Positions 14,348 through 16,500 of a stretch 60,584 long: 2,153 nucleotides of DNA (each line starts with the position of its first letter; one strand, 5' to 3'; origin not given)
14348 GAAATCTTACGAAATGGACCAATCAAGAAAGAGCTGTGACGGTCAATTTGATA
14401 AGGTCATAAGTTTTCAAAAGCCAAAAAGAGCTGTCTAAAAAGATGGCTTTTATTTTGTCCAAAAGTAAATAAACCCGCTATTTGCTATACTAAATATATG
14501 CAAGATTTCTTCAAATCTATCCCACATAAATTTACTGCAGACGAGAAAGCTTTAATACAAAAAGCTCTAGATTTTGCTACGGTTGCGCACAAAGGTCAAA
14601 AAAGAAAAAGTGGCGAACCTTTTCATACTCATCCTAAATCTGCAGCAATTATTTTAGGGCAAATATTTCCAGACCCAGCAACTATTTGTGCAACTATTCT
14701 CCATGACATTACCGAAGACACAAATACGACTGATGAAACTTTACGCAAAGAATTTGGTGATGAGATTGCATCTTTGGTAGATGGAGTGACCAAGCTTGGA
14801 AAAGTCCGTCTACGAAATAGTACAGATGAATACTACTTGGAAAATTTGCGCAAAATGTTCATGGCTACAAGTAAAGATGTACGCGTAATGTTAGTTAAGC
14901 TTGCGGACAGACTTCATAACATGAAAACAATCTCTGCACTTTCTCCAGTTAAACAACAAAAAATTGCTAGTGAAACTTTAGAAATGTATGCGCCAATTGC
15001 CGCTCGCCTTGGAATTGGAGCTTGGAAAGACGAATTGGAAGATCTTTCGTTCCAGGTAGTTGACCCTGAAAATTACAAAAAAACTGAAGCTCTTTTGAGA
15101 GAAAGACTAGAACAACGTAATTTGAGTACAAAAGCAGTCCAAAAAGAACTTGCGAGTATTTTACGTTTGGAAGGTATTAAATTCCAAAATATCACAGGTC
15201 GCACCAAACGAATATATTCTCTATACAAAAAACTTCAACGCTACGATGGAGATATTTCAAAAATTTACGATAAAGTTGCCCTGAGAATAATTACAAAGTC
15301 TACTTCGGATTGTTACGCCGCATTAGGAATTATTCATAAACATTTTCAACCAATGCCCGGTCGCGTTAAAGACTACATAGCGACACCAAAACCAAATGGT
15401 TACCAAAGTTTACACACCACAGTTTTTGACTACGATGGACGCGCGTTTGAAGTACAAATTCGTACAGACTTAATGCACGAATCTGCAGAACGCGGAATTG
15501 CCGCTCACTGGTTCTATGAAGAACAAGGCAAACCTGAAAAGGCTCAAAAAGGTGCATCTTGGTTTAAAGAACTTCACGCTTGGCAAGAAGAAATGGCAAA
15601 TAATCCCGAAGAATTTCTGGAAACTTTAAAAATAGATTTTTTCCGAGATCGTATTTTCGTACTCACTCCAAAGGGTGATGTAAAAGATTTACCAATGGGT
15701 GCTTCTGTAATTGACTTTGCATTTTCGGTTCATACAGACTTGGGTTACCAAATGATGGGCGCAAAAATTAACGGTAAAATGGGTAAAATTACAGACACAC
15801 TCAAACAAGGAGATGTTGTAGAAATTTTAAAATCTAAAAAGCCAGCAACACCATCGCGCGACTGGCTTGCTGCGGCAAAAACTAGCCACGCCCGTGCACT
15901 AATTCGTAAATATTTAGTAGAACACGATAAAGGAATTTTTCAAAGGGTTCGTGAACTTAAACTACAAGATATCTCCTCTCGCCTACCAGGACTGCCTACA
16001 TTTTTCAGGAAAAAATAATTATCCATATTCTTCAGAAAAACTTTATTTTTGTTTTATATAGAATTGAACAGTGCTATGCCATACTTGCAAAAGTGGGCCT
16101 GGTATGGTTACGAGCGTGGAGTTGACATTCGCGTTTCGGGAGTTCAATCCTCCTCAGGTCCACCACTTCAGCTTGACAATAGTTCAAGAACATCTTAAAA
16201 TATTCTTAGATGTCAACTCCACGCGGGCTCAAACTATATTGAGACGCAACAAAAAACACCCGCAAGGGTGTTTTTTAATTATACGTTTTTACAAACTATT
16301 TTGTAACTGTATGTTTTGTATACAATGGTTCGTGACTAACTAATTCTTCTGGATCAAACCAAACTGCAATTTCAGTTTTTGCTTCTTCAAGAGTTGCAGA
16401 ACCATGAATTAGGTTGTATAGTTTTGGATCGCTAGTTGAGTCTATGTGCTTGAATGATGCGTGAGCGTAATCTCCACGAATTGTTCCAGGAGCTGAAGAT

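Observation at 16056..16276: A non-canonical tRNA-like element with CCA lies just downstream of rel, with a competing 15-nt inverted repeat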

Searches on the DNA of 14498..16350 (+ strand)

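Call 4: search_rna_families(source=window, start=15950, end=16350, threshold=evalue, max_evalue=10, show_alignments=5)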
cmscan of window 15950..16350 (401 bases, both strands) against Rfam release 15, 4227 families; matches with E-value up to 10: 13.
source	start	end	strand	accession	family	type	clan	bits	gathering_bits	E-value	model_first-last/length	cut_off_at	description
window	16249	16341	-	RF02428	SpF11_sRNA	Gene; sRNA;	-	18.2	54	3.4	1-95/95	no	Streptococcus sRNA SpF11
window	16196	16273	+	RF02236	asX2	Gene; sRNA;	-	17.5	70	0.49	1-87/87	no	Xanthomonas sRNA asX2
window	16179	16304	-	RF00243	traJ_5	Cis-reg;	CL00016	17.4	50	3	1-109/109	no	traJ 5' UTR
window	16196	16305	-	RF01770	rimP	Cis-reg; leader;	-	16.9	47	3.2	1-102/102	no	Gammaprotebacteria rimP leader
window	16190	16277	-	RF02387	sau-27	Gene; sRNA;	-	16.7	80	6.3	1-92/92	no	Staphylococcus sRNA sau-27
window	16251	16310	-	RF01394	isrK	Gene; sRNA;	-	16.5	50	0.28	1-77/77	no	isrK Hfq binding RNA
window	15971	16077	+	RF00429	SNORA29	Gene; snRNA; snoRNA; HACA-box;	CL00030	16.1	50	3.4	1-140/140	no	Small nucleolar RNA SNORA29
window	16249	16325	-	RF02348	tracrRNA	Gene; CRISPR;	-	15.7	70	5.5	1-92/92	no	Trans-activating crRNA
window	16251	16275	-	RF00106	RNAI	Gene; antisense;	-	14.8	47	2.7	74-98/102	no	RNAI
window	16244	16304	-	RF02063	STnc350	Gene; sRNA;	-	14.2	60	6.4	1-68/68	no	Salmonella enterica sRNA STnc350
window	16249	16306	-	RF01416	NrrF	Gene; antisense;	-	13.5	60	3.2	100-160/160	no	NrrF RNA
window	15950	16165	+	RF00023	tmRNA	Gene;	CL00001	11.5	47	0.011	67-374/374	5'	transfer-messenger RNA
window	16171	16216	-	RF02849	Ysr197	Gene; sRNA;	-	9.4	167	6.3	1-254/254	no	Yersinia sRNA 197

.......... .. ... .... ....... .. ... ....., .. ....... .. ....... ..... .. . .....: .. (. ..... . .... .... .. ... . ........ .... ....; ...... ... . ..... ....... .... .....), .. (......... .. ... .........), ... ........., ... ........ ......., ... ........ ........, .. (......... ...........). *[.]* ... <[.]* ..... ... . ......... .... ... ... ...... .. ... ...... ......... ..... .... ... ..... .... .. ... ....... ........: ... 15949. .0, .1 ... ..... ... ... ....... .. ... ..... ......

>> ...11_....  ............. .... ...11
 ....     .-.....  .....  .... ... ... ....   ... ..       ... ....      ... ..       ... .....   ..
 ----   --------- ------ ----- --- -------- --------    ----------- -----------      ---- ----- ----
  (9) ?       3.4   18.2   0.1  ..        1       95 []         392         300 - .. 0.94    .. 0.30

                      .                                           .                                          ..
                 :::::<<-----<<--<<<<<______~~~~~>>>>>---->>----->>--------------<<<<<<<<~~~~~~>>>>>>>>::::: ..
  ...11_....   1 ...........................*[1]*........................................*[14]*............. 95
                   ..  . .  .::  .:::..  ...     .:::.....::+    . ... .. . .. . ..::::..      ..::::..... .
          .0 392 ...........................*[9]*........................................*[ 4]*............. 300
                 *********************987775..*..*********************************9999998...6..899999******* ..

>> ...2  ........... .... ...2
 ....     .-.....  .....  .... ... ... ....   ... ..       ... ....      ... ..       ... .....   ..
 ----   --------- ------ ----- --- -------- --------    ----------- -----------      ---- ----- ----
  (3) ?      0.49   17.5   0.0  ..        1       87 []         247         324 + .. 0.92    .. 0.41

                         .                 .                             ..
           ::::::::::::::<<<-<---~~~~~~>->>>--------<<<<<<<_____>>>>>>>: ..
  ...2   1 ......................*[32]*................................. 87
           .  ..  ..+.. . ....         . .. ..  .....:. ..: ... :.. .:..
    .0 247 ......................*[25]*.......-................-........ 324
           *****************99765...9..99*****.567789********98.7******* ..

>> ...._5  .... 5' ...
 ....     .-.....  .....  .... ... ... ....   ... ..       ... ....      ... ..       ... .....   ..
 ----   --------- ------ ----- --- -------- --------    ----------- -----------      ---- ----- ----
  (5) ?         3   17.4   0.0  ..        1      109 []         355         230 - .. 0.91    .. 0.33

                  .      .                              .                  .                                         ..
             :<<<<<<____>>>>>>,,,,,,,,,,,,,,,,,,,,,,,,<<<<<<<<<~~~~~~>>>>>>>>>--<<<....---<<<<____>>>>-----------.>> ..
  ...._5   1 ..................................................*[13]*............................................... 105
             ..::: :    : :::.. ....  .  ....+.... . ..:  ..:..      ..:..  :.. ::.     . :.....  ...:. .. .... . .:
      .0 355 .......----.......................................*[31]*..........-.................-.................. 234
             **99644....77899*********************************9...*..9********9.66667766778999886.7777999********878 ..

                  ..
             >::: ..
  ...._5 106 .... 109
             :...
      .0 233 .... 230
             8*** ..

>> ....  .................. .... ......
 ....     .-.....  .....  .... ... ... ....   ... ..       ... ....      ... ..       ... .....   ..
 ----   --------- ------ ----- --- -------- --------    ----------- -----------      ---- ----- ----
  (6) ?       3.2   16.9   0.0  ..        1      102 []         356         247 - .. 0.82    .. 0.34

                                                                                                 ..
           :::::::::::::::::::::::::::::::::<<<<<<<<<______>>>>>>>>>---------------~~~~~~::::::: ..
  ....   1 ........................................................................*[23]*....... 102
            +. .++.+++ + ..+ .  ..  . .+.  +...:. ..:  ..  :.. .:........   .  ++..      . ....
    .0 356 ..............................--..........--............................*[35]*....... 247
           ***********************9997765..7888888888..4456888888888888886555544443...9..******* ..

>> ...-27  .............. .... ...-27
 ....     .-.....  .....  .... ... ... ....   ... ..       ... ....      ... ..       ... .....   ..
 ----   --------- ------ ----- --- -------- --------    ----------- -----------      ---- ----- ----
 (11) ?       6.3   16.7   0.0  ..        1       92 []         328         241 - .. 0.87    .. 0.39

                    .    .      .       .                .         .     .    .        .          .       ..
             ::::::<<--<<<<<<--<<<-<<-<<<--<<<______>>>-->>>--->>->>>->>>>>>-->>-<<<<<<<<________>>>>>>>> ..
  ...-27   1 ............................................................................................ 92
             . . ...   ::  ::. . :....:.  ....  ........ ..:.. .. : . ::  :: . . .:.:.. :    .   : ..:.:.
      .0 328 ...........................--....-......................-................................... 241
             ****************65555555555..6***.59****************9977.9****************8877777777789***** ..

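Call 15: search_rna_families(sources=[L001, L002, L003, L004, L005, L006, L007, L008, L009, L010, L011], threshold=gathering)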
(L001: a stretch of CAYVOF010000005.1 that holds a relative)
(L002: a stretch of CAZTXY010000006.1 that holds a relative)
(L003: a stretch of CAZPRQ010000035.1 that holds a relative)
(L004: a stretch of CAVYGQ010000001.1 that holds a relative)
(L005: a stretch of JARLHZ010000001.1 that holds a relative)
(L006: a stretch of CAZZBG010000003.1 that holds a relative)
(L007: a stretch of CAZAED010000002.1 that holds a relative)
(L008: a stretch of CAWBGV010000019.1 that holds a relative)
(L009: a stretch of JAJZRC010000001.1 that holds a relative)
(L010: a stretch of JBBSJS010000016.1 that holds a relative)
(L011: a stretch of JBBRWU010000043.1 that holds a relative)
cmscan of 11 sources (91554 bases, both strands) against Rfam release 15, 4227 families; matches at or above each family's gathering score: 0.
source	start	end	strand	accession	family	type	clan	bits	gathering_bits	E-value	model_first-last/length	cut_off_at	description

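Call 33: search_dna_similar(query=window:16085-16280:+, collection=phages, mode=distant, max_evalue=1)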
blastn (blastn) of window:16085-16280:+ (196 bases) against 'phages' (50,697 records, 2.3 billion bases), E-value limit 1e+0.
Records with a match: 7; places in all: 7; records where one place covers at least 80% of the query: 0.
Best place of each record, by identity: 80-90% 7.
By first word of the organism name: Microcystis 2; Agrobacterium 2; Pectobacterium 2; Xanthomonas 1.
By host as written in the record: Microcystis aeruginosa 2; Agrobacterium tumefaciens C58 2; Pectobacterium atrosepticum SCRI1043 1; Pectobacterium carotovorum subsp. carotovorum F18 1; Xanthomonas oryzae pv. oryzae 1.
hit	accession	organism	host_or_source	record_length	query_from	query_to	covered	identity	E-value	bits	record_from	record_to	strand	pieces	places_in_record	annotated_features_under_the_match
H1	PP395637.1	Microcystis phage Mae-JY04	Microcystis aeruginosa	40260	52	85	17%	85.3%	6e-1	40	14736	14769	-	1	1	none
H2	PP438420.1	Microcystis phage Mae-JY28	Microcystis aeruginosa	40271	52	85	17%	85.3%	6e-1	40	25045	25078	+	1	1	none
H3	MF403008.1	Agrobacterium phage Atu_ph07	Agrobacterium tumefaciens C58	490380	101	129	15%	89.7%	6e-1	40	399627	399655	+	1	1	hypothetical protein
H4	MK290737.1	Pectobacterium phage Arno162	Pectobacterium atrosepticum SCRI1043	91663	53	81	15%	89.7%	6e-1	40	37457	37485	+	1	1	tRNA-Lys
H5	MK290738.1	Pectobacterium phage Arno18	Pectobacterium carotovorum subsp. ...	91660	53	81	15%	89.7%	6e-1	40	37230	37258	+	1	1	tRNA-Lys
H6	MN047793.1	Xanthomonas phage Xoo-sp13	Xanthomonas oryzae pv. oryzae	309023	53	81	15%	89.7%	6e-1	40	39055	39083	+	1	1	none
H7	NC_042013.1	Agrobacterium phage Atu_ph07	Agrobacterium tumefaciens C58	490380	101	129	15%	89.7%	6e-1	40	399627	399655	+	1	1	hypothetical protein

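Call 34: search_dna_similar(query=window:16085-16280:+, collection=plasmids, mode=distant, max_evalue=1)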
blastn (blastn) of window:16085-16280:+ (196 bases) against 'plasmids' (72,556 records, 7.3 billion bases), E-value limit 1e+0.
Records with a match: 1; places in all: 1; records where one place covers at least 80% of the query: 0.
Best place of each record, by identity: 90-95% 1.
By first word of the organism name: Alkaliphilus 1.
By predicted mobility (MOB-suite, as given by PLSDB): non-mobilizable 1.
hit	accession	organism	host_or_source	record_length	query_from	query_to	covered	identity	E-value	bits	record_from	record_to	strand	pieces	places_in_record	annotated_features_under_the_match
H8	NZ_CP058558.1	Alkaliphilus sp. B6464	-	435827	164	196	17%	90.9%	2e-1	44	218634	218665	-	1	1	none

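Call 43: search_rna_families(source=window, start=16090, end=16170, threshold=evalue, max_evalue=10, show_alignments=4)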
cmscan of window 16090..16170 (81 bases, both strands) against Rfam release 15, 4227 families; matches with E-value up to 10: 4.
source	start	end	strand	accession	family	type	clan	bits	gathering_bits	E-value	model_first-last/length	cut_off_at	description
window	16095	16165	+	RF00023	tmRNA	Gene;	CL00001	27.5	47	3.7e-10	1-374/374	no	transfer-messenger RNA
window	16095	16163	-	RF04354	Plastid-ycf2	Cis-reg;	-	13.1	65.7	1.8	1-75/75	no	Plastid-ycf2 5UTR RNA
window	16117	16170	+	RF04321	tmRNA_permuted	Gene;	-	11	47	0.82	1-68/213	3'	permuted transfer-messenger RNA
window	16123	16137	-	RF03015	Transposase-2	Gene; sRNA;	-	8.9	42.7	9.6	1-69/69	no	Transposase-2 RNA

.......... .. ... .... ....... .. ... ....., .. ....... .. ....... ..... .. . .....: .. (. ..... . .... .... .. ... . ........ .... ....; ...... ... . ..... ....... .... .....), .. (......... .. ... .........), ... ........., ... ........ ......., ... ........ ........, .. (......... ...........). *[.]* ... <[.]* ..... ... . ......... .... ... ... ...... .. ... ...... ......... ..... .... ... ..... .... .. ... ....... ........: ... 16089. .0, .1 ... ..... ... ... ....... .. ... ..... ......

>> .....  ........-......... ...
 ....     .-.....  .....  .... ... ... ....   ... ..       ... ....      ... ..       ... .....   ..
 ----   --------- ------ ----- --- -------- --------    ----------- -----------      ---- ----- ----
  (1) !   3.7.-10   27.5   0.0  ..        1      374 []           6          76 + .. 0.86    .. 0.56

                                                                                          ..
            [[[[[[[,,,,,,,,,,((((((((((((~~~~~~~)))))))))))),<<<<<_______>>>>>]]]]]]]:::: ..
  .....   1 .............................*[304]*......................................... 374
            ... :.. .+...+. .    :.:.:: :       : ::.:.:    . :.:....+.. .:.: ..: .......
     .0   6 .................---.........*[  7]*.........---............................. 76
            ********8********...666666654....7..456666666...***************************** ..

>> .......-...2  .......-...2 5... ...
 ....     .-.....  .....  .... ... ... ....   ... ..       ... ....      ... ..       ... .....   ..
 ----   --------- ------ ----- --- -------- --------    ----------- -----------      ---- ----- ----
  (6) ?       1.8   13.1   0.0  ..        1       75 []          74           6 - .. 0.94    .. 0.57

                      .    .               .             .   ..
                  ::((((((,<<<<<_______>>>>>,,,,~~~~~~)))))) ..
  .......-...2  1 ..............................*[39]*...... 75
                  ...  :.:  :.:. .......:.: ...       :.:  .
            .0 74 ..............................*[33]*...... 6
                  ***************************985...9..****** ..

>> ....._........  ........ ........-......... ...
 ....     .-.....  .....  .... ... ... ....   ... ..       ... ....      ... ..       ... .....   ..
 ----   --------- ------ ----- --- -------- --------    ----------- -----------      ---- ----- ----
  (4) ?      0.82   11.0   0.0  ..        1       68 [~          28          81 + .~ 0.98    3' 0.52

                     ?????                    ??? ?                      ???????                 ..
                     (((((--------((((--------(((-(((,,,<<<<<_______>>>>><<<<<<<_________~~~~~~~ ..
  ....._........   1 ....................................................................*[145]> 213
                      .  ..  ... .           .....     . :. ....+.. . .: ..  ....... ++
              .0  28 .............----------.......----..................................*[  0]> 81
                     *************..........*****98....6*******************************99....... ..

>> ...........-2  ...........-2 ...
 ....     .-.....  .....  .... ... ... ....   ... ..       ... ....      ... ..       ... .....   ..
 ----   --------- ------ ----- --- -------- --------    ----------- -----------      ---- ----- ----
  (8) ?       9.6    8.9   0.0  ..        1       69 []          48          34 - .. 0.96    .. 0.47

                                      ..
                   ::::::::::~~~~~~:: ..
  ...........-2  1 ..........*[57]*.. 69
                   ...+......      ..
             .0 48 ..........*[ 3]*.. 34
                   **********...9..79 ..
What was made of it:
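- On tmRNA (Rfam RF00023, standard form): A 7-nt loop replaces 304 model positions (call 43).
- On TLD-only / CDS-less tmRNA derivatives (DS6A type): Call 43: tmRNA is the best family in its clan.
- It outscores the other families of its clan (call 43). The GAC...GGAC motif that flanks P2a in the tmRNA consensus is deleted or altered in the alignment (call 43). The element aligns to the tmRNA model across both ends, with G3·U70 and ACCA (call 43).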
